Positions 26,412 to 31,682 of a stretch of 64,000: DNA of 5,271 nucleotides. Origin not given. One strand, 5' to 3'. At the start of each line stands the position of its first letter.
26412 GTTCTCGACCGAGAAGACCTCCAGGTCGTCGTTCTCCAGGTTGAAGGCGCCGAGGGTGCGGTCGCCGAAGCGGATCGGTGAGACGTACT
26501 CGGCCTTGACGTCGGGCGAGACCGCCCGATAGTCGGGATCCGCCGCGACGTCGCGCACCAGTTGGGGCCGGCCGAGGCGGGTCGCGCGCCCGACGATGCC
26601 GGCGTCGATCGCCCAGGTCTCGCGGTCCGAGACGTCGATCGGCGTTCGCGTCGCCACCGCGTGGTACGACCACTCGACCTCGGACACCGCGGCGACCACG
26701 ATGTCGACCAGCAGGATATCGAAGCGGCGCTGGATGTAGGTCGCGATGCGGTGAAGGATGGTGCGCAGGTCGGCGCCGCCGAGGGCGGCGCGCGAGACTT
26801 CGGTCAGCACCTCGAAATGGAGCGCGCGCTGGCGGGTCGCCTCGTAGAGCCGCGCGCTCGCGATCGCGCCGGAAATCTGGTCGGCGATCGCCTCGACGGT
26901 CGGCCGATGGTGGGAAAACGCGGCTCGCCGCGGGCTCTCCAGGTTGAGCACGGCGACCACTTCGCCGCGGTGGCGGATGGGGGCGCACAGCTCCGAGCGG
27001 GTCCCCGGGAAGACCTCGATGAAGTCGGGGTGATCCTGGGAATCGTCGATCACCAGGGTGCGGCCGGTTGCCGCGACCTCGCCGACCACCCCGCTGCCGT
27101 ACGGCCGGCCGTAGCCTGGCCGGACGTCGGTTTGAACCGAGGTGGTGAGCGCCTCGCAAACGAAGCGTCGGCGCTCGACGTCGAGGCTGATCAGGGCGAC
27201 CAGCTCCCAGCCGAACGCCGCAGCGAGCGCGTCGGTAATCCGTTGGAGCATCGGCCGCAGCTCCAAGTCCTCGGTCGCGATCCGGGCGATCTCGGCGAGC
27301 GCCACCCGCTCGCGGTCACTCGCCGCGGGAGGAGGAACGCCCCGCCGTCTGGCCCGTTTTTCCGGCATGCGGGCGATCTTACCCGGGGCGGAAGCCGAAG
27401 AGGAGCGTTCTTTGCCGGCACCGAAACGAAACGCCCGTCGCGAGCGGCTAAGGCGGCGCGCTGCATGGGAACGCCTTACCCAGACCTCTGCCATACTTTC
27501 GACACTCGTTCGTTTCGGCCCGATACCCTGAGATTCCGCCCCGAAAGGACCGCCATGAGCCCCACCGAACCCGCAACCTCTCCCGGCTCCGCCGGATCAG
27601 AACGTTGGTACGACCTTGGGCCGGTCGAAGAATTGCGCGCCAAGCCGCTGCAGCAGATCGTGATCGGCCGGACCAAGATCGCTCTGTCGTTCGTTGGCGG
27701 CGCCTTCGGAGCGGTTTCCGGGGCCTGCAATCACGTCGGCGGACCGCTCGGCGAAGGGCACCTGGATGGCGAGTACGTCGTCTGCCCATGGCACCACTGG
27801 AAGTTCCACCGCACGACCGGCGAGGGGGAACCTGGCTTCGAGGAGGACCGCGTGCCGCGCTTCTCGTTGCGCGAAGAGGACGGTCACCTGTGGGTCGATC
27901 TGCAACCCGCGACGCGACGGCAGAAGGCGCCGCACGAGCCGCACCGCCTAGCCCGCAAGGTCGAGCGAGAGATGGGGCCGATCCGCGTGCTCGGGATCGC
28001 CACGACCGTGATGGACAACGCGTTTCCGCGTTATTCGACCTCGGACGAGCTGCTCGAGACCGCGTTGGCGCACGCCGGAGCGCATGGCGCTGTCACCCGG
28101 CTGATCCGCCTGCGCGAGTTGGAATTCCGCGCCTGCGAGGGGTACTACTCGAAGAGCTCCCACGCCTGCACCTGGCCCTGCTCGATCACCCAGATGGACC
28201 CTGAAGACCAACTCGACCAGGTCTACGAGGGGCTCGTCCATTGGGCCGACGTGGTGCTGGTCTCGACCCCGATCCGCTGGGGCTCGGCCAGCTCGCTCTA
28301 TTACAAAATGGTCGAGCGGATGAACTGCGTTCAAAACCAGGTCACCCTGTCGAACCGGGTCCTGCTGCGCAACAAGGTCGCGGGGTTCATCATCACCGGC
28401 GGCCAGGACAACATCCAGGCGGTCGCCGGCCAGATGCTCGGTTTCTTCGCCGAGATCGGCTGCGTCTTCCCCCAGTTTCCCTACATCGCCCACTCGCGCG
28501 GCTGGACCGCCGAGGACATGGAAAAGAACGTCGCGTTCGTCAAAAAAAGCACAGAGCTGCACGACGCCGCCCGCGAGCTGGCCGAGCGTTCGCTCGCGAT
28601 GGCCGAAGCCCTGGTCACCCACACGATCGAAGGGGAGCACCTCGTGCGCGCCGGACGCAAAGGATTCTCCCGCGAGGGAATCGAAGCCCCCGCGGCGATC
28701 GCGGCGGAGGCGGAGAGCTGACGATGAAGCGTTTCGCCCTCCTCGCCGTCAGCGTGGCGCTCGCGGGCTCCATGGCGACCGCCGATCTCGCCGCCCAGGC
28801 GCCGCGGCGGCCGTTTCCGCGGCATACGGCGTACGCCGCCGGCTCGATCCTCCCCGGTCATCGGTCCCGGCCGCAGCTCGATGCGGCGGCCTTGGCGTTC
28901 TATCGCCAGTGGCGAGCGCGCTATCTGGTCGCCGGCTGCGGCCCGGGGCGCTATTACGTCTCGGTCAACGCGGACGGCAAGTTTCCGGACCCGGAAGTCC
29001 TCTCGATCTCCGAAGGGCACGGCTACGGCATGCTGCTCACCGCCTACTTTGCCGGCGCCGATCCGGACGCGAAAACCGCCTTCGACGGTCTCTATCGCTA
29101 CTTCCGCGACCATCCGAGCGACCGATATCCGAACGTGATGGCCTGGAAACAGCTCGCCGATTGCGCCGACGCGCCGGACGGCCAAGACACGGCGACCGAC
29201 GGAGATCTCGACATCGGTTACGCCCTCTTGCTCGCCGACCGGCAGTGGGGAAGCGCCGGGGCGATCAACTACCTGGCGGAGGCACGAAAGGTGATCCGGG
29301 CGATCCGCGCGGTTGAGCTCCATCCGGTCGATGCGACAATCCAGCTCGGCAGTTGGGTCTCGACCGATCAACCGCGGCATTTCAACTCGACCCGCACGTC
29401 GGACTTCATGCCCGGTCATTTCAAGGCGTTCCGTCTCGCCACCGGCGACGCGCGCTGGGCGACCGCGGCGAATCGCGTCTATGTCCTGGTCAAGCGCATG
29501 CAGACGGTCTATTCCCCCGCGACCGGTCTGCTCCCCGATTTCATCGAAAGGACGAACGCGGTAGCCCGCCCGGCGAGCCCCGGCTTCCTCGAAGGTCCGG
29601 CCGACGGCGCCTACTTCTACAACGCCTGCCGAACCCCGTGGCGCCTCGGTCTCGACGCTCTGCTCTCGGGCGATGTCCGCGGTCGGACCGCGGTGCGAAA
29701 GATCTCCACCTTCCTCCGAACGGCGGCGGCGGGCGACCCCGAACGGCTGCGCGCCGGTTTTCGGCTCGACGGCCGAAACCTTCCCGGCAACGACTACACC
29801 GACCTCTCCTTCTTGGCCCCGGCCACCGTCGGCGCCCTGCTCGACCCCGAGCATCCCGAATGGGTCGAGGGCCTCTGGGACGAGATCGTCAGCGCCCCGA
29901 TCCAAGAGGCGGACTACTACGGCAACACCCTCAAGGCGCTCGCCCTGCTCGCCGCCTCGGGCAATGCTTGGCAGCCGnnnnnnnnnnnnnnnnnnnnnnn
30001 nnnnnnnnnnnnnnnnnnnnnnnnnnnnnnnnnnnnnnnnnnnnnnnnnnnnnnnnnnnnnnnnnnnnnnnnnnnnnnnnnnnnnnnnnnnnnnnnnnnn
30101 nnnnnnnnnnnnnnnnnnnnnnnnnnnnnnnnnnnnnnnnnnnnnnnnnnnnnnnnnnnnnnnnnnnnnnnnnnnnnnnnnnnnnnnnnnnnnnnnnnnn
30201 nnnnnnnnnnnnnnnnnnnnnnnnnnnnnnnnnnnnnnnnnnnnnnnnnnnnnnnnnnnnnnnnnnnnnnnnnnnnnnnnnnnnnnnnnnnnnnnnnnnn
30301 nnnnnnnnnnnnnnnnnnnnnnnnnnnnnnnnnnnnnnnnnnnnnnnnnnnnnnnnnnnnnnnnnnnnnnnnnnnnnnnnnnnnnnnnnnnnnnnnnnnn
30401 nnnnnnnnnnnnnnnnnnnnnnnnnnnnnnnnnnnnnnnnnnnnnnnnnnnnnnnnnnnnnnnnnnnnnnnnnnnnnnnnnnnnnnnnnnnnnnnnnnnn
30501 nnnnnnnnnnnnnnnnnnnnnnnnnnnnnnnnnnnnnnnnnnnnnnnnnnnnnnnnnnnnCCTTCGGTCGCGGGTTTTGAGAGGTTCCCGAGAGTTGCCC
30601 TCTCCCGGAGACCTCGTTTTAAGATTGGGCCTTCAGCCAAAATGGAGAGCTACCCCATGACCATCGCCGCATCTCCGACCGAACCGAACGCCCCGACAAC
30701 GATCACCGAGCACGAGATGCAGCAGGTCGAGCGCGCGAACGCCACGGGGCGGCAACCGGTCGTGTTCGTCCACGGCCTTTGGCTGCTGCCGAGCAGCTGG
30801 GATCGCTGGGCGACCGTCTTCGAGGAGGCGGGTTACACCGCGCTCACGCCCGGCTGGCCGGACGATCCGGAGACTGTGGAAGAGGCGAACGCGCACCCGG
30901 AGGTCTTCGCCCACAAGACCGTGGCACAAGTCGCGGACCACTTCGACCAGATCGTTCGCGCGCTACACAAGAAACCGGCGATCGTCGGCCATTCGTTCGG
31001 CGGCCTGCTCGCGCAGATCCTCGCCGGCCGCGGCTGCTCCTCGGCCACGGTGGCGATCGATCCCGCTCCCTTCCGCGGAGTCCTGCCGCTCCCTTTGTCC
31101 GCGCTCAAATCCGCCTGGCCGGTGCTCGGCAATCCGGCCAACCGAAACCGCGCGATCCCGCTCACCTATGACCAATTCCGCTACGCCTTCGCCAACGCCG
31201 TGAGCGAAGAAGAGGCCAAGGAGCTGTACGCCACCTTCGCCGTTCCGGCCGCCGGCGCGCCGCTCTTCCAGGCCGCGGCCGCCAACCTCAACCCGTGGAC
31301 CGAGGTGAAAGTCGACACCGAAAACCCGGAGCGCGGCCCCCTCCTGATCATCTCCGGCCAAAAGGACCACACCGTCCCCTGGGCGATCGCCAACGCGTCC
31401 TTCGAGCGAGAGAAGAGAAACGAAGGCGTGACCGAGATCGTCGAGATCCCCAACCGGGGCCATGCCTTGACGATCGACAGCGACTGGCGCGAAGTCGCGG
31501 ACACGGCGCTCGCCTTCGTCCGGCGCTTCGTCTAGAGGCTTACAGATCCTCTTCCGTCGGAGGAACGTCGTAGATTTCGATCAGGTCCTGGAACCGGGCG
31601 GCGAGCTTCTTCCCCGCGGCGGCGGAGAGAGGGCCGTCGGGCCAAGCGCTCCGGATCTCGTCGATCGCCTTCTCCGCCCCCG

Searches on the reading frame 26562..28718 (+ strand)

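Call 14: search_protein_families(library=pfam, proteins=[window:26562-28718:+], max_evalue=0.001)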
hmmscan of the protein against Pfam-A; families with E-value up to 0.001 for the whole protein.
window:26562-28718:+ (719 aa): 4 families
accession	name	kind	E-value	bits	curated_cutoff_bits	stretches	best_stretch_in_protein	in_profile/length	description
PF00355.32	Rieske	-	3.6e-13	49.7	20.3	1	349-421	2-74/88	Rieske [2Fe-2S] domain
PF03358.20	FMN_red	-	6.8e-10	39.2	24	1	492-643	14-146/152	NADPH-dependent FMN reductase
PF02525.22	Flavodoxin_2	-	0.00088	19.5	27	0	488-616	9-137/198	Flavodoxin-like fold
PF22543.2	Rieske_4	-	0.00098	19.8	28.4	0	369-422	20-77/119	Soluble Rieske-type ferredoxin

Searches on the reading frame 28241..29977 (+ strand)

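Call 14: search_protein_families(library=pfam, proteins=[window:28241-29977:+], max_evalue=0.001)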
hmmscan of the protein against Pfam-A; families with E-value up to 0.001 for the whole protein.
window:28241-29977:+ (579 aa): 1 family
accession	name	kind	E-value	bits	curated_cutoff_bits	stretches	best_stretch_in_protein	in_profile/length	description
PF01270.23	Glyco_hydro_8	-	6.7e-20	71.8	24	1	251-572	48-339/341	Glycosyl hydrolases family 8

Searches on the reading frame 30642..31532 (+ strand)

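Call 14: search_protein_families(library=pfam, proteins=[window:30642-31532:+], max_evalue=0.001)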
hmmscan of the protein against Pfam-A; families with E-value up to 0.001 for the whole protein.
window:30642-31532:+ (297 aa): 6 families
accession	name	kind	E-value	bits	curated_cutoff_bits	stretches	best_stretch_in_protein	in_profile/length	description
PF12697.13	Abhydrolase_6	-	8.6e-22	79.3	26.3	1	40-287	1-216/217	Alpha/beta hydrolase family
PF00561.26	Abhydrolase_1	-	1.1e-09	38.8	25.8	1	39-277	2-241/245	alpha/beta hydrolase fold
PF00326.27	Peptidase_S9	-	3.8e-05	23.7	22.6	0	214-295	133-208/213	Prolyl oligopeptidase family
PF01738.24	DLH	-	5.8e-05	23.2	21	0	40-172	16-157/217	Dienelactone hydrolase family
PF12146.15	Hydrolase_4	-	0.00056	19.7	27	0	93-280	58-238/239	Serine aminopeptidase, S33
PF05728.18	UPF0227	-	0.00092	19.6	21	0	90-142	38-90/187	Uncharacterised protein family (UPF0227)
